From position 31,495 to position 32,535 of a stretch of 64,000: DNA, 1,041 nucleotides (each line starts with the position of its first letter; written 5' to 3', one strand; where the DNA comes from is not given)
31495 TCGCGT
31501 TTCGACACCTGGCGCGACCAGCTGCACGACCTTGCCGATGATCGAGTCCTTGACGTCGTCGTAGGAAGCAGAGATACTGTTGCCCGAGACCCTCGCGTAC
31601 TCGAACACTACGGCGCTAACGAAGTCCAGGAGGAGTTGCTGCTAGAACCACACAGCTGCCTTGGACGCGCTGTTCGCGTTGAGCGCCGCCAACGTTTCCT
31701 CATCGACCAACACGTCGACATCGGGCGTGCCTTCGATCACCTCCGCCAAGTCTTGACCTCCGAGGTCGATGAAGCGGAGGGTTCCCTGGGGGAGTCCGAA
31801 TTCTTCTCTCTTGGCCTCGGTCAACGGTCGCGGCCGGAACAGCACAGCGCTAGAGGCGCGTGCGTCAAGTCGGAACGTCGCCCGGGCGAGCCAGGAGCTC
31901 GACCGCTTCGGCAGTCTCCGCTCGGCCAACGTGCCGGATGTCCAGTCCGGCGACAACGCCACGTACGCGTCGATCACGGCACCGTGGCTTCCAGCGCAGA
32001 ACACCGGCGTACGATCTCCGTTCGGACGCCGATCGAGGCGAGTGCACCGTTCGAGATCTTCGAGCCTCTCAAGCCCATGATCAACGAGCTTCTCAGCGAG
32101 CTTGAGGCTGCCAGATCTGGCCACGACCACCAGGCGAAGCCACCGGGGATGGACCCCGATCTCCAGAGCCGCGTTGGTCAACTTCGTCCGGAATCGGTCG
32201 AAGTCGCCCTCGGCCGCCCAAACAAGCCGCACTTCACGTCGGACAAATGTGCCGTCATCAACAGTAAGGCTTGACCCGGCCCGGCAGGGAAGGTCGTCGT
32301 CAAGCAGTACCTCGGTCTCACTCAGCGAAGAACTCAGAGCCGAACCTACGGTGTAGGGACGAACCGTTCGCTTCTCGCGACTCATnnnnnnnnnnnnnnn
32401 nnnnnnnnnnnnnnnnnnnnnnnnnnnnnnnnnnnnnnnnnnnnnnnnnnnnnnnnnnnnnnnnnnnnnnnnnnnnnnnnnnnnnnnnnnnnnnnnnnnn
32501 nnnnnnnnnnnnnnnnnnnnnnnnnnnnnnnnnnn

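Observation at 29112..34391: Candidate undescribed modification-linked system: GHKL ATPase, four unknown proteins and a C5-cytosine methyltransferase in one coupled operon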

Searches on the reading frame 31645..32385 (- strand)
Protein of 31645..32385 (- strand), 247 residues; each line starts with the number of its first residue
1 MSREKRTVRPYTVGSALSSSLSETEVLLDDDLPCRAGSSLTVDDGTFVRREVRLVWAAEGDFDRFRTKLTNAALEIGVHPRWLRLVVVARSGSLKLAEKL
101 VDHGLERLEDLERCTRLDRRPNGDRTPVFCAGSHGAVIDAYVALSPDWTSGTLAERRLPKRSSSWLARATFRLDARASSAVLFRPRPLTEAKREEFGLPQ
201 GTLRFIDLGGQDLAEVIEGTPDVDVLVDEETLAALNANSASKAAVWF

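Call 3: search_protein_families(library=pfam, proteins=[window:31645-32385:-], max_evalue=1)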
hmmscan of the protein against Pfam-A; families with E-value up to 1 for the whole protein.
window:31645-32385:- (247 aa): 0 families

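Call 4: search_protein_families(library=padloc, proteins=[window:31645-32385:-], max_evalue=1)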
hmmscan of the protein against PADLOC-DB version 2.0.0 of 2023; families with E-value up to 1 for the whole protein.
window:31645-32385:- (247 aa): 0 families

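Call 5: search_protein_families(library=ncbifam, proteins=[window:31645-32385:-], max_evalue=1)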
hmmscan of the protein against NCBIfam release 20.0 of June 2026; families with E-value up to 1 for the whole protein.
window:31645-32385:- (247 aa): 0 families

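Call 19: find_homologous_proteins(query=window:31645-32385:-)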
Query window:31645-32385:- (247 aa): 14 proteins with E <= 0.001 among 4776 candidates.
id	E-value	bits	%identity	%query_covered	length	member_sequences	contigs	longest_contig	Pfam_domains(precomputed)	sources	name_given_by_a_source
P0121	4.9e-156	535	100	100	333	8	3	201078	-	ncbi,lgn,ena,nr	ncbi:MAG: hypothetical protein OXH61_06055 [Acidimicrobiaceae bacterium]|nr:hypothetical protein [Ac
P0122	1.4e-134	465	87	100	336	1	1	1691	-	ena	-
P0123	1.6e-120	419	77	100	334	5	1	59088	-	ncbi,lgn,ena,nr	ncbi:MAG: hypothetical protein OXF75_02575 [Acidimicrobiaceae bacterium]|nr:hypothetical protein [Ac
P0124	1.3e-117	409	76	100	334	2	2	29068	-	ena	-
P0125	3.6e-108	378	71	100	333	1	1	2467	-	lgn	-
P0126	5.3e-100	352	69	89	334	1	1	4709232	-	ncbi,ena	-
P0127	2.4e-96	340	67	100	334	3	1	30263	-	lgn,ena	-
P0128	3.4e-96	339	66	100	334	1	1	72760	-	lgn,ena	-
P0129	2.0e-93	330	62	100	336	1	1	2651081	-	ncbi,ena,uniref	ncbi:hypothetical protein [Candidatus Poriferisodalis sp.]|uniref:hypothetical protein n=1 Tax=Candi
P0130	8.1e-92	325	64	100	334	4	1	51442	-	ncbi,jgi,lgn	-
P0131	9.8e-90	318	62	100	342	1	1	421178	-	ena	-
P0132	4.2e-89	316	62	100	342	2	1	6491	-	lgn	-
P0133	5.2e-87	309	61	100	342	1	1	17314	-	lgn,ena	-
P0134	9.8e-37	145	67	45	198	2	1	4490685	-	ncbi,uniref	ncbi:hypothetical protein [Candidatus Poriferisodalis sp.]|uniref:hypothetical protein n=1 Tax=Candi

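Call 26: search_protein_families(library=pfam, alignment_id=A3, max_evalue=0.1)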
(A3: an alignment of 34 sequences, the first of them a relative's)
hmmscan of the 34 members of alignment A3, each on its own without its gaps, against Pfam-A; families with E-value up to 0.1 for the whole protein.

A. member 1, P0121 (333 aa): 0 families

B. families by the number of members that match (of 34 scanned): 4 families
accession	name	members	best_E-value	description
PF03981.17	Ubiq_cyt_C_chap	1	0.0025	Ubiquinol-cytochrome C chaperone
PF14361.12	RsbRD_N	1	0.059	RsbT co-antagonist protein rsbRD N-terminal domain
PF02036.22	SCP2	1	0.061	SCP-2 sterol transfer family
PF12638.12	Staygreen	1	0.066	Staygreen protein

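Call 35: find_encoding_contigs(protein=P0121, flank=6000, max_places=4)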
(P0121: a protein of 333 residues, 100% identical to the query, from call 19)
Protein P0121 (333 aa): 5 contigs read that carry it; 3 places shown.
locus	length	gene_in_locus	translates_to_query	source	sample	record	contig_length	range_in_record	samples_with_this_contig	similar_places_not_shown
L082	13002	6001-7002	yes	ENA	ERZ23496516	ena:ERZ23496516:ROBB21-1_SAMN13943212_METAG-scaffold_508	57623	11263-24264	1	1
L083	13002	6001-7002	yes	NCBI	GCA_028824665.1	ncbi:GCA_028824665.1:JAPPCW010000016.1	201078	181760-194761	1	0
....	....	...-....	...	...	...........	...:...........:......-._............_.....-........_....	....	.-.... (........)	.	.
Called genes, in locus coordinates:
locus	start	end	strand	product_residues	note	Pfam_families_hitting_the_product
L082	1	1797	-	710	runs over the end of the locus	PF22666:Glyco_hydro_2_N2, PF00703:Glyco_hydro_2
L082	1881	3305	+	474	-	PF01078:Mg_chelatase (faint), PF07728:AAA_5 (faint), PF00158:Sigma54_activat (faint)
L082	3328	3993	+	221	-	PF03352:Adenine_glyco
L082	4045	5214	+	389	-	-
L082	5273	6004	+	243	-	-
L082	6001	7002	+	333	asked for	-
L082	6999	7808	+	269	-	PF19866:DUF6339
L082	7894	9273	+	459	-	PF00145:DNA_methylase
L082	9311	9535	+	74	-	-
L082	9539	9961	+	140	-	PF01850:PIN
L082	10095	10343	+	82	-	-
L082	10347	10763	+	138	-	PF01850:PIN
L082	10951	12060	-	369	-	PF06742:DUF1214 (faint)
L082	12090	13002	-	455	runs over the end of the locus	PF01636:APH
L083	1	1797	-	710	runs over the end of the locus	PF22666:Glyco_hydro_2_N2, PF00703:Glyco_hydro_2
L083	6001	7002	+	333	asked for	-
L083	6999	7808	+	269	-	PF19866:DUF6339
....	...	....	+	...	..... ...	-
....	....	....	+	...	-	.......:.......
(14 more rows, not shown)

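Call 60: search_protein_families(library=padloc, alignment_id=A3, max_evalue=0.1)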
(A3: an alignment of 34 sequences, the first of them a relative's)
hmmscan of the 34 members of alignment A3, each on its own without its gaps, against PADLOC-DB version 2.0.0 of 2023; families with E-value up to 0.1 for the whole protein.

A. member 1, P0121 (333 aa): 0 families

B. families by the number of members that match (of 34 scanned): 1 family
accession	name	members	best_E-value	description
PDLC00477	JetB1|JetB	1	0.032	DUF4194 domain; MukE-like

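Call 72: search_solved_structures(query=A3, max_evalue=10)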
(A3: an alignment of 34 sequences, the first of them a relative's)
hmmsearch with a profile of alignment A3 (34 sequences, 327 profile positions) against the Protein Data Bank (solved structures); distinct sequences matched with E-value up to 10: 0.

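Call 80: find_encoding_contigs(protein=P0123, flank=4000, max_places=10)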
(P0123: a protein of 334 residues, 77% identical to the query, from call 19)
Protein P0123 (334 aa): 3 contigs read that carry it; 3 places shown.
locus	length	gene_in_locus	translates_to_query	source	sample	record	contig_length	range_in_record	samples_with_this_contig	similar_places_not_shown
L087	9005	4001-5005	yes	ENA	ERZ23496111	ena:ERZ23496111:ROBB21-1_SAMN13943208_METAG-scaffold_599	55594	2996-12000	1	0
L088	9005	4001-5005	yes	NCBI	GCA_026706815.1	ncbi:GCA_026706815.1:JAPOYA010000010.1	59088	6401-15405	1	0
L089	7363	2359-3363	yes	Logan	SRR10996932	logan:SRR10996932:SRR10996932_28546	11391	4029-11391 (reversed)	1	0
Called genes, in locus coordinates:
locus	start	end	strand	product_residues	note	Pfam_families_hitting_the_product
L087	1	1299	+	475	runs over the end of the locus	PF01078:Mg_chelatase (faint), PF07728:AAA_5 (faint)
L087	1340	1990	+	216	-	PF03352:Adenine_glyco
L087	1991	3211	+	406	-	-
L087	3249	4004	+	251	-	-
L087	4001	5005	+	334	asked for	-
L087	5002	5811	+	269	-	PF19866:DUF6339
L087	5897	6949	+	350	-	PF00145:DNA_methylase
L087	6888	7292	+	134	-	PF00145:DNA_methylase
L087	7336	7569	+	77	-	-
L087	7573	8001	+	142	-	PF01850:PIN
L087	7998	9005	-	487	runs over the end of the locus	PF01636:APH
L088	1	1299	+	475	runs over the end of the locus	PF01078:Mg_chelatase (faint), PF07728:AAA_5 (faint)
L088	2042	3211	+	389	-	-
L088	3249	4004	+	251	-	-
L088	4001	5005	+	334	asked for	-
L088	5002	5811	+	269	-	PF19866:DUF6339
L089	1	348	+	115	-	?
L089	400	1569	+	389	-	-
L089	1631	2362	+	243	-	-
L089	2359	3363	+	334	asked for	-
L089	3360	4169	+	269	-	PF19866:DUF6339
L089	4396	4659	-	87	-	-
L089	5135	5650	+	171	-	PF00145:DNA_methylase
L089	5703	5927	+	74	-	-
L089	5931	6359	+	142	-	PF01850:PIN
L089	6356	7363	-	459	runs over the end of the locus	PF01636:APH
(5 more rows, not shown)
